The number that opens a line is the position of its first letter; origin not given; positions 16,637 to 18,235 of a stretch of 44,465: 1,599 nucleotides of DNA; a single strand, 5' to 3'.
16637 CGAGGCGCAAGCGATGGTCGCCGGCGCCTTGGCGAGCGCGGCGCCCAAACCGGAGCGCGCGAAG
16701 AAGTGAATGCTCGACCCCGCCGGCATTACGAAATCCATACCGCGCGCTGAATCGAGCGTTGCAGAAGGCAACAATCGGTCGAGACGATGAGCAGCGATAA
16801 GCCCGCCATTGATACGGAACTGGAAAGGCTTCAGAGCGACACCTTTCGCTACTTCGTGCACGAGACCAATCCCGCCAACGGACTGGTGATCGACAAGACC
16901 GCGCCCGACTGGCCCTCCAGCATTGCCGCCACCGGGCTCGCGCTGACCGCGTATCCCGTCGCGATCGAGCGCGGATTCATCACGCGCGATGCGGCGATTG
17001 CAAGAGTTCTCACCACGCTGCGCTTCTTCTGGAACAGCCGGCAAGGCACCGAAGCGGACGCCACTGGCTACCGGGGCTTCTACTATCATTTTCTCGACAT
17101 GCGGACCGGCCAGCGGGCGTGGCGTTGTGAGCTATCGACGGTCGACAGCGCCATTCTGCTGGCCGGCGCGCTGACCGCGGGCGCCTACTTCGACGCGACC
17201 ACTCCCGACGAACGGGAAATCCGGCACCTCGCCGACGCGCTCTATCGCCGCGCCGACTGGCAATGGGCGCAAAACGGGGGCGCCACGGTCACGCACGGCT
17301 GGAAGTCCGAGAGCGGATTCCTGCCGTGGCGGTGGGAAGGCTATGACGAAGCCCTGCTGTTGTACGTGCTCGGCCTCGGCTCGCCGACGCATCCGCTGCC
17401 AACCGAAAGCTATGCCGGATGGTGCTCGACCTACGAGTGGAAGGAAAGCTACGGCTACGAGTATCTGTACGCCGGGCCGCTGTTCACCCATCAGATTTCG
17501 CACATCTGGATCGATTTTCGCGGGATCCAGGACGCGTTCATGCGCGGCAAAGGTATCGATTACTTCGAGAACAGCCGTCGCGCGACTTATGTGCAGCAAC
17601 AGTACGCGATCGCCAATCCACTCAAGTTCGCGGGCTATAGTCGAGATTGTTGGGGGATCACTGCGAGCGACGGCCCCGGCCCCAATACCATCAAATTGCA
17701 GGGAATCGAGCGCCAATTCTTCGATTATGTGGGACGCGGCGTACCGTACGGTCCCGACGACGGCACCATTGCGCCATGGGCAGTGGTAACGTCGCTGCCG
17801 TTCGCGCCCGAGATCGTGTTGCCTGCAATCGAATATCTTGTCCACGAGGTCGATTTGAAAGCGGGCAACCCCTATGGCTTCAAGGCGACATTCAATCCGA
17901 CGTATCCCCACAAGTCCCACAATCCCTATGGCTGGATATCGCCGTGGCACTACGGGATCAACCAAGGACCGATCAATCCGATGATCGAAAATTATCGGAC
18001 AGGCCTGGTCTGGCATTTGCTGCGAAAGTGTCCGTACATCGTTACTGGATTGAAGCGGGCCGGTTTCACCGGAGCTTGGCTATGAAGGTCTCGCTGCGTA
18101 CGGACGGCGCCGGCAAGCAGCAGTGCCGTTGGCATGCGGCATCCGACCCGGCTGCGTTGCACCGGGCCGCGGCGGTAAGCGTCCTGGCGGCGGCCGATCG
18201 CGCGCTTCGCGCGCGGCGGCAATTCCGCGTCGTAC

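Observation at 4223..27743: Roughly 23.5 kb co-directional array interleaving beta-1,2-glucan synthesis and breakdown enzymes with a complete oxidative pentose-phosphate set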

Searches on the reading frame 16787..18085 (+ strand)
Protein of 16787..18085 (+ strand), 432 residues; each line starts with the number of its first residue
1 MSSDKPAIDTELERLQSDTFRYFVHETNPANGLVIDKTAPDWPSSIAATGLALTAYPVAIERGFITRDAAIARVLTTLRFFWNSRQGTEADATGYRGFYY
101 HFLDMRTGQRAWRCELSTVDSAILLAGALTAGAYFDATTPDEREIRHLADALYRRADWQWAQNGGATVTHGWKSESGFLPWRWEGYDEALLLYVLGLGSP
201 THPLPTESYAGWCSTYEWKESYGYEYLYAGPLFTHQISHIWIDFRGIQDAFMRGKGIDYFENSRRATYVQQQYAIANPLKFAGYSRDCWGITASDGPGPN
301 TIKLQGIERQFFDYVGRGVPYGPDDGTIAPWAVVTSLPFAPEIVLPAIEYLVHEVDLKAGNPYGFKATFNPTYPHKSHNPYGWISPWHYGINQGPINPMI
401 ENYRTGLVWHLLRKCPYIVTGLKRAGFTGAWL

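Call 3: search_protein_families(library=pfam, proteins=[window:16787-18085:+])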
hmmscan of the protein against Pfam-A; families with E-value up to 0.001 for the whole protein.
window:16787-18085:+ (432 aa): 1 family
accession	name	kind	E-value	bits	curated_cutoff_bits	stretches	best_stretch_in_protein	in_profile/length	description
PF10091.15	Glycoamylase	-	7.3e-86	287.7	27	1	181-416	2-221/221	Putative glucoamylase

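Call 9: find_encoding_contigs(protein=window:16787-18085:+, flank=10000, max_places=6)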
Protein window:16787-18085:+ (432 aa): 22 contigs read that carry it; 6 places shown.
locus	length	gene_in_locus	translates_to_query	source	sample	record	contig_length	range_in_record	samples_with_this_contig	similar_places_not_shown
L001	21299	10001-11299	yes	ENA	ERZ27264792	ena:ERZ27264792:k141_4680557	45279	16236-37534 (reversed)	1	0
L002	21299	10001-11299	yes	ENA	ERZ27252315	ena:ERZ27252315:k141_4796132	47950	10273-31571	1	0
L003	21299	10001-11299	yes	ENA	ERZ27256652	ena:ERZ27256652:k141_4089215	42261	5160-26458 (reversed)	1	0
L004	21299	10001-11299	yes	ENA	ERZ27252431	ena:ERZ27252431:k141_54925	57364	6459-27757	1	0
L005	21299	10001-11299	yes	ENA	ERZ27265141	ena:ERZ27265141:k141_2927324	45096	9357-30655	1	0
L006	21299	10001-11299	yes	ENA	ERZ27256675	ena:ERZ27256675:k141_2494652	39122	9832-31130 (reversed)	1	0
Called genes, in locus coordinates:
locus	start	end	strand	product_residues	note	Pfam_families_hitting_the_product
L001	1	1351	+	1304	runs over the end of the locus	PF06165:GH94_b-supersand, PF17167:Glyco_hydro_94, PF03633:Glyco_hydro_65C (weak)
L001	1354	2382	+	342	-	PF03446:NAD_binding_2, PF03807:F420_oxidored (weak), PF00393:6PGD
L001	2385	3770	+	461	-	PF00479:G6PD_N, PF02781:G6PD_C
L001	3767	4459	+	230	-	PF00702:Hydrolase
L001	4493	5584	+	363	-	PF00923:TAL_FSA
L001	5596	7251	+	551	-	PF00342:PGI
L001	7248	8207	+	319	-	PF09863:DUF2090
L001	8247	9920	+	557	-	PF02878:PGM_PMM_I, PF02879:PGM_PMM_II, PF02880:PGM_PMM_III, PF00408:PGM_PMM_IV (weak)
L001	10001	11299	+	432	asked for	PF10091:Glycoamylase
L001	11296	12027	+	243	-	PF01182:Glucosamine_iso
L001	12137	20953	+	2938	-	PF13632:Glyco_trans_2_3 (faint), PF10091:Glycoamylase, PF06165:GH94_b-supersand, PF17167:Glyco_hydro_94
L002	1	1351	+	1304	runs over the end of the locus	PF06165:GH94_b-supersand, PF17167:Glyco_hydro_94, PF03633:Glyco_hydro_65C (weak)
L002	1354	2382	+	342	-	PF03446:NAD_binding_2, PF03807:F420_oxidored (weak), PF00393:6PGD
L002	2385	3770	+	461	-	PF00479:G6PD_N, PF02781:G6PD_C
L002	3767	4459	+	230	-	PF00702:Hydrolase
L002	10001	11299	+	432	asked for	PF10091:Glycoamylase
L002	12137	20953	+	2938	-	PF13632:Glyco_trans_2_3 (faint), PF10091:Glycoamylase, PF06165:GH94_b-supersand, PF17167:Glyco_hydro_94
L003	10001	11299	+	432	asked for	PF10091:Glycoamylase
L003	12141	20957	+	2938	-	PF13632:Glyco_trans_2_3 (faint), PF10091:Glycoamylase, PF06165:GH94_b-supersand, PF17167:Glyco_hydro_94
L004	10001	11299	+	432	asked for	PF10091:Glycoamylase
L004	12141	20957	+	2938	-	PF13632:Glyco_trans_2_3 (faint), PF10091:Glycoamylase, PF06165:GH94_b-supersand, PF17167:Glyco_hydro_94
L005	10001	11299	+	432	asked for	PF10091:Glycoamylase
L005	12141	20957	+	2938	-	PF13632:Glyco_trans_2_3 (faint), PF10091:Glycoamylase, PF06165:GH94_b-supersand, PF17167:Glyco_hydro_94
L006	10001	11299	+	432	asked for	PF10091:Glycoamylase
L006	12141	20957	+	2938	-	PF13632:Glyco_trans_2_3 (faint), PF10091:Glycoamylase, PF06165:GH94_b-supersand, PF17167:Glyco_hydro_94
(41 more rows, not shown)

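Call 11: search_solved_structures(query=window:16787-18085:+, max_evalue=0.001, show_alignments=2)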
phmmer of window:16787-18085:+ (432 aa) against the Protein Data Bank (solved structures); distinct sequences matched with E-value up to 0.001: 7.
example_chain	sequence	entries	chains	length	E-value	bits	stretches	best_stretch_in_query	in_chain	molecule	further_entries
8xul_A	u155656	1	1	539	4.9e-123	414.5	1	7-432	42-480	XCC2207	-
4gl3_A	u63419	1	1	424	1.6e-59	205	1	5-432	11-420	putative glucoamylase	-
3eu8_A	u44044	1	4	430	6.5e-44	153.6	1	9-428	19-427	putative glucoamylase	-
4qt9_A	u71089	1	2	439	3.1e-41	144.7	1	4-428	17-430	putative glucoamylase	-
5z06_A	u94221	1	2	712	3.5e-40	141.3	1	8-424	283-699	BDI_3064 protein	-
5gzk_A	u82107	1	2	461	1e-39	139.7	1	12-431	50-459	Uncharacterized protein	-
5gzh_A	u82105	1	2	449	1.1e-39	139.7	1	12-431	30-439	Endo-beta-1,2-glucanase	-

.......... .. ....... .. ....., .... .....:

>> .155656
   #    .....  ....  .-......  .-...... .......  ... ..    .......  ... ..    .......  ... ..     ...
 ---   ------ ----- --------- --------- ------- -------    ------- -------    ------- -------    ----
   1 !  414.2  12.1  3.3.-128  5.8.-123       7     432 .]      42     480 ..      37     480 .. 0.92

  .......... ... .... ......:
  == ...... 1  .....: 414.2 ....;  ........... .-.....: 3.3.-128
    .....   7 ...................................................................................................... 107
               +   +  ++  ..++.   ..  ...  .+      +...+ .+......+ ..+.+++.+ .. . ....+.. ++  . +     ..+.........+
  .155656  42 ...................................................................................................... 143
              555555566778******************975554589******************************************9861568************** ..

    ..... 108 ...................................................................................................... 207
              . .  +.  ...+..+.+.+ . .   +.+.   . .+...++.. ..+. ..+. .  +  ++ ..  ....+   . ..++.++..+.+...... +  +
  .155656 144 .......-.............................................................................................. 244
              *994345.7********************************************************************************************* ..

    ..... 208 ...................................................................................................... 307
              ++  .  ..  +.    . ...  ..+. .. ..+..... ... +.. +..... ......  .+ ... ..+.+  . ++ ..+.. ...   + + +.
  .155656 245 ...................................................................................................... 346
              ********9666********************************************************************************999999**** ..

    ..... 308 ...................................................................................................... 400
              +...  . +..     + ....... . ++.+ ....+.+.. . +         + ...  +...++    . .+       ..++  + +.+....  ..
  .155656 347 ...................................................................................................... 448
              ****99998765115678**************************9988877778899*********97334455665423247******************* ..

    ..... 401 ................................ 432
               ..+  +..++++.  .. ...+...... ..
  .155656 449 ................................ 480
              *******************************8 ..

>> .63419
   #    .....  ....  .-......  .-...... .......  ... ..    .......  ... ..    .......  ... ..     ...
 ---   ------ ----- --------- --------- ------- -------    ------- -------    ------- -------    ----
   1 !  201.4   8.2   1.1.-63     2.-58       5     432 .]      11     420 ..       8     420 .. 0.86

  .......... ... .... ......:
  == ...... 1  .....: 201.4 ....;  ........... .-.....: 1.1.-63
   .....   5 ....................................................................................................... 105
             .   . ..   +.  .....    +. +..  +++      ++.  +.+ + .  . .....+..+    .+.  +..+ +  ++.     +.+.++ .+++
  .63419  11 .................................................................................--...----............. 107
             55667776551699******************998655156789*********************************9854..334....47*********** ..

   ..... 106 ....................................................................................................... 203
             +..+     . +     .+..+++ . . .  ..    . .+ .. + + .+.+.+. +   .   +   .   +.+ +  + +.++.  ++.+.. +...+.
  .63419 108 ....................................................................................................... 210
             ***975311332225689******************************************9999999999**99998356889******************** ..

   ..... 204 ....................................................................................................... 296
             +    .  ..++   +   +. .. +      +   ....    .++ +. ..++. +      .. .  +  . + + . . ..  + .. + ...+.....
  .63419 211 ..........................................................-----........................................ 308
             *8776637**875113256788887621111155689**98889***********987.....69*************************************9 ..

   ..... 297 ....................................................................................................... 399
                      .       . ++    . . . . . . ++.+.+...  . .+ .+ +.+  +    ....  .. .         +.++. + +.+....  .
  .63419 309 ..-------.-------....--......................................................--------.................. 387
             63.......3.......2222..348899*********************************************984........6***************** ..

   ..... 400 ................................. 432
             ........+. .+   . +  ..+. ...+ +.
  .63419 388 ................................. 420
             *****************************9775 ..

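Call 12: find_related_loci(query=window:16787-18085:+, collection=genome_contigs, flank=10000)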
Query window:16787-18085:+ (432 aa) in genome_contigs; peptide patterns used: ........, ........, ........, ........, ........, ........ (x = any residue, [..] = any of these).
599 stretches matched a pattern (row limit reached: there are more); 591 encode a relative of the query (tblastn E <= 1e-3); the best 80 are kept; 80 distinct loci.
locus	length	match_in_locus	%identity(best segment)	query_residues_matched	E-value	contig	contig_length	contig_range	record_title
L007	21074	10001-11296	91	1-432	0e+0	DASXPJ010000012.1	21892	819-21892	MAG TPA_asm: Casimicrobiaceae bacterium isolate SMAG_U5405 k141_6186288, whole genome shotgun sequence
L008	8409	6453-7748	86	1-432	0e+0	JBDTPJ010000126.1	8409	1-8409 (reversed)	MAG: Betaproteobacteria bacterium isolate cluster3_bin.196 NODE_40975_length_8409_cov_13.461815, whole genome shotgun se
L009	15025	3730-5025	82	1-432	0e+0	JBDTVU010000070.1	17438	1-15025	MAG: Betaproteobacteria bacterium isolate cluster3_bin.75 NODE_12085_length_17438_cov_44.590462, whole genome shotgun se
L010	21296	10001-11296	79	1-432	0e+0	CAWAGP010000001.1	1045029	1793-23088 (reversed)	MAG: uncultured Chloroflexia bacterium isolate MFD02416.bin.2.55 genome assembly, contig: contig_18847, whole genome sho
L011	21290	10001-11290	79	1-432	0e+0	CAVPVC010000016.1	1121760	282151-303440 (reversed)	MAG: uncultured Acidobacteriota bacterium isolate MFD00082.bin.1.138 genome assembly, contig: contig_3465, whole genome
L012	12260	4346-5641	78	1-432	0e+0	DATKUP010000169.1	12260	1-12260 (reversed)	MAG TPA_asm: Thiobacillus sp. isolate SMAG_U14110 k141_1895891, whole genome shotgun sequence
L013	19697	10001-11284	79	5-432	0e+0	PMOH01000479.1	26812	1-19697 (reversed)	MAG: Deltaproteobacteria bacterium isolate palsa_1089 73.20110600_P1M.15_contig_4420, whole genome shotgun sequence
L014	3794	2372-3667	76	1-432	0e+0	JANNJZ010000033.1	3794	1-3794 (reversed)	MAG: Pyrinomonadaceae bacterium isolate SOY_4_C_metabat_258 SOY_4_C_k141_3143139, whole genome shotgun sequence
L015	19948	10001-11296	76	1-432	0e+0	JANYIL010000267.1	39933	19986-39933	MAG: Chloracidobacterium sp. isolate GL140_2_metabinner_68 GL140_2_k141_2074289, whole genome shotgun sequence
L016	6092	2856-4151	76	1-432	0e+0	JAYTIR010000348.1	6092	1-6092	MAG: Burkholderiales bacterium isolate GFS_2787 GFS_2787_347, whole genome shotgun sequence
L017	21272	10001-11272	78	9-432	0e+0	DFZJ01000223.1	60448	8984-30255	MAG TPA_asm: Syntrophaceae bacterium UBA4059 UBA4059_contig_4781, whole genome shotgun sequence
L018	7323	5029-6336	78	1-432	0e+0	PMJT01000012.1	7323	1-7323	MAG: Chloroflexi bacterium isolate fen_1046 73.20120600_E2D.42_contig_48517, whole genome shotgun sequence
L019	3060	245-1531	77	5-432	0e+0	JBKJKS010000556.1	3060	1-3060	MAG: Saprospiraceae bacterium isolate ant_bin.250 k117_4981086, whole genome shotgun sequence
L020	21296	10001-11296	75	1-432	0e+0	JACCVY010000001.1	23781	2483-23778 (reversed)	MAG: Blastocatellia bacterium isolate MGR_bin138 SD2897-2912_k127_462945, whole genome shotgun sequence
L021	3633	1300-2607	78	1-432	0e+0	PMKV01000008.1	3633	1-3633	MAG: Chloroflexi bacterium isolate fen_1042 73.20120600_E1D.47_contig_32553, whole genome shotgun sequence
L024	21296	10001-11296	75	1-432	0e+0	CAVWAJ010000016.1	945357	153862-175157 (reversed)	MAG: Terriglobia bacterium isolate MFD03726.bin.1.222 genome assembly, contig: contig_28367, whole genome shotgun sequen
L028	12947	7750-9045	75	1-432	0e+0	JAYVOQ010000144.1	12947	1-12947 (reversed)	MAG: Hyphomicrobiales bacterium isolate GL72_DN_concoct_216 GL72_DN_concoct_216_143, whole genome shotgun sequence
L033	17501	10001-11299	75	1-432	0e+0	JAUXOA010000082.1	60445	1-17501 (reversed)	MAG: Rhodoferax sp. isolate C1_metabat.bin.25 C1_k141_19629, whole genome shotgun sequence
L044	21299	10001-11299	75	1-432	0e+0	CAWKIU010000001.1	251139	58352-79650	MAG: uncultured Alphaproteobacteria bacterium isolate MFD04780.bin.1.202 genome assembly, contig: contig_10387, whole ge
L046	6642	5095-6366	75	9-432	0e+0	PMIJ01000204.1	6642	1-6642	MAG: Bacteroidales bacterium isolate fen_957 73.20120600_E3D.48_contig_38275, whole genome shotgun sequence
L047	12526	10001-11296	74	1-432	0e+0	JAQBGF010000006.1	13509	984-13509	MAG: Gammaproteobacteria bacterium isolate MAG_446_bin-03 446_bin-03_ctg-006, whole genome shotgun sequence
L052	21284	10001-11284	75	6-432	0e+0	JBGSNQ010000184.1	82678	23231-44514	MAG: Pseudomonadales bacterium isolate JTS-AC26 k141_306112, whole genome shotgun sequence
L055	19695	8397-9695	73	1-432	0e+0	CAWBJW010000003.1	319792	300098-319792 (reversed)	MAG: uncultured Alphaproteobacteria bacterium isolate MFD03044.bin.1.47 genome assembly, contig: contig_28536, whole gen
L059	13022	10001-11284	74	5-432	0e+0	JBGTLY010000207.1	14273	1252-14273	MAG: Woeseiaceae bacterium isolate JTS-RE349 k141_6555952, whole genome shotgun sequence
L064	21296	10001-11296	73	1-432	0e+0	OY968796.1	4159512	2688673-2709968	MAG: Terriglobia bacterium isolate MFD04463.bin.1.19 genome assembly, chromosome: 1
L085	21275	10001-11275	73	9-432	0e+0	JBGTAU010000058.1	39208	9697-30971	MAG: Rhizobiaceae bacterium isolate JTS-AC80 k141_1979094, whole genome shotgun sequence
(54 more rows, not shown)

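Call 29: search_protein_families(library=ncbifam, proteins=[window:16787-18085:+])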
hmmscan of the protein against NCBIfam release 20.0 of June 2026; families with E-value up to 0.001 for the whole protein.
window:16787-18085:+ (432 aa): 0 families

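Call 60: search_protein_families(library=pfam, proteins=[L085:3072-5468:-, L064:1913-4306:+, L047:9110-9979:+, L033:11343-12602:+, L028:2385-2849:+, L052:11268-12602:-, L046:3198-4067:+, L055:17148-19061:+, L044:3460-4563:-, L059:2392-3852:+], max_evalue=0.00001)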
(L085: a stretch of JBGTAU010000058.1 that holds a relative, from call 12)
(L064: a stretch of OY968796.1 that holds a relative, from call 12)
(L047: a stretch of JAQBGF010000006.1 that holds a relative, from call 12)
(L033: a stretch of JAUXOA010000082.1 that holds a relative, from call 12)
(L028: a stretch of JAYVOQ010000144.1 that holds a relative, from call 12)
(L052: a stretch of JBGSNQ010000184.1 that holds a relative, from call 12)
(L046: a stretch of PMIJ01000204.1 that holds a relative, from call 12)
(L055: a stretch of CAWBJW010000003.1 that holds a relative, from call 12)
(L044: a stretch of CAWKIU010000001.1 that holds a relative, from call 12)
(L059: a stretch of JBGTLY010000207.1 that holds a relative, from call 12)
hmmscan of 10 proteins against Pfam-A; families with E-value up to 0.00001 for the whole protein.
L085:3072-5468:- (798 aa): 4 families
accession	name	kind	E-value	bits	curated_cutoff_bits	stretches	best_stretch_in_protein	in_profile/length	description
PF00122.25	E1-E2_ATPase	-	4.6e-57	192.9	28.1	1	281-462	2-180/181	E1-E2 ATPase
PF00702.32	Hydrolase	-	2.9e-37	129.4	26.4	1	479-696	1-191/191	haloacid dehalogenase-like hydrolase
PF19335.5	HMBD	-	7.8e-12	45.4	23.6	1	96-122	1-27/28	Heavy metal binding domain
PF04945.19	YHS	-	1.2e-09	38.5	30.3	1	38-81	2-44/47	YHS domain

L064:1913-4306:+ (797 aa): 3 families
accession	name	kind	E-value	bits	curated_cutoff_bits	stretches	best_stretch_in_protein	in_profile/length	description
PF09364.15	XFP_N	-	1.6e-180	600.1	23.7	1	15-375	3-363/364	XFP N-terminal domain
PF09363.15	XFP_C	-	2.1e-98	328.2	23.4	1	593-793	1-202/202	XFP C-terminal domain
PF03894.20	XFP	-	6.9e-85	283.7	22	1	405-582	2-177/177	D-xylulose 5-phosphate/D-fructose 6-phosphate phosphoketolase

L047:9110-9979:+ (289 aa): 1 family
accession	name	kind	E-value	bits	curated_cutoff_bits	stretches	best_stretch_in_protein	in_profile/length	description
PF03976.20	PPK2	-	1.1e-68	231.7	22.3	1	31-265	3-224/229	Polyphosphate kinase 2 (PPK2)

L033:11343-12602:+ (419 aa): 1 family
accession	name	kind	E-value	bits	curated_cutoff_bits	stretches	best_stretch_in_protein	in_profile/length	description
PF00871.23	Acetate_kinase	-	1.4e-113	380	22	1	30-410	2-392/392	Acetokinase family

L028:2385-2849:+ (154 aa): 0 families

L052:11268-12602:- (444 aa): 0 families

L046:3198-4067:+ (289 aa): 1 family
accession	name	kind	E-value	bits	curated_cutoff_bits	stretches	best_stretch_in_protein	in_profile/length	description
PF00582.32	Usp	-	2.3e-25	90.2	24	2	1-136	1-141/141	Universal stress protein family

L055:17148-19061:+ (637 aa): 2 families
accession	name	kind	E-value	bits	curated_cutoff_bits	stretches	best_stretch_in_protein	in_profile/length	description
PF11897.13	DUF3417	-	2.7e-23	82.9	25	1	82-185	5-109/109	Protein of unknown function (DUF3417)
PF00343.26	Phosphorylase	-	8.3e-16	57.8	27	1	335-481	219-376/713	Carbohydrate phosphorylase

L044:3460-4563:- (367 aa): 1 family
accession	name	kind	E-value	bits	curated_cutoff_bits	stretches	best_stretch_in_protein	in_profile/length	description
PF00274.25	Glycolytic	-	8.1e-130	433.1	22.2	1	12-346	1-335/349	Fructose-bisphosphate aldolase class-I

L059:2392-3852:+ (486 aa): 3 families
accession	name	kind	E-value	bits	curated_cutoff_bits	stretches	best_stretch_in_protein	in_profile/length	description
PF00006.31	ATP-synt_ab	-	1.6e-72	244.1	29.5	1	139-352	1-213/213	ATP synthase alpha/beta family, nucleotide-binding domain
PF22919.1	ATP-synt_VA_C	-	2.5e-12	47.2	24.7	1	357-449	5-92/101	C-terminal domain of V and A type ATP synthase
PF02874.29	ATP-synt_ab_N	-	4.7e-11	43.5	20.9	1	17-82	1-69/69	ATP synthase alpha/beta family, beta-barrel domain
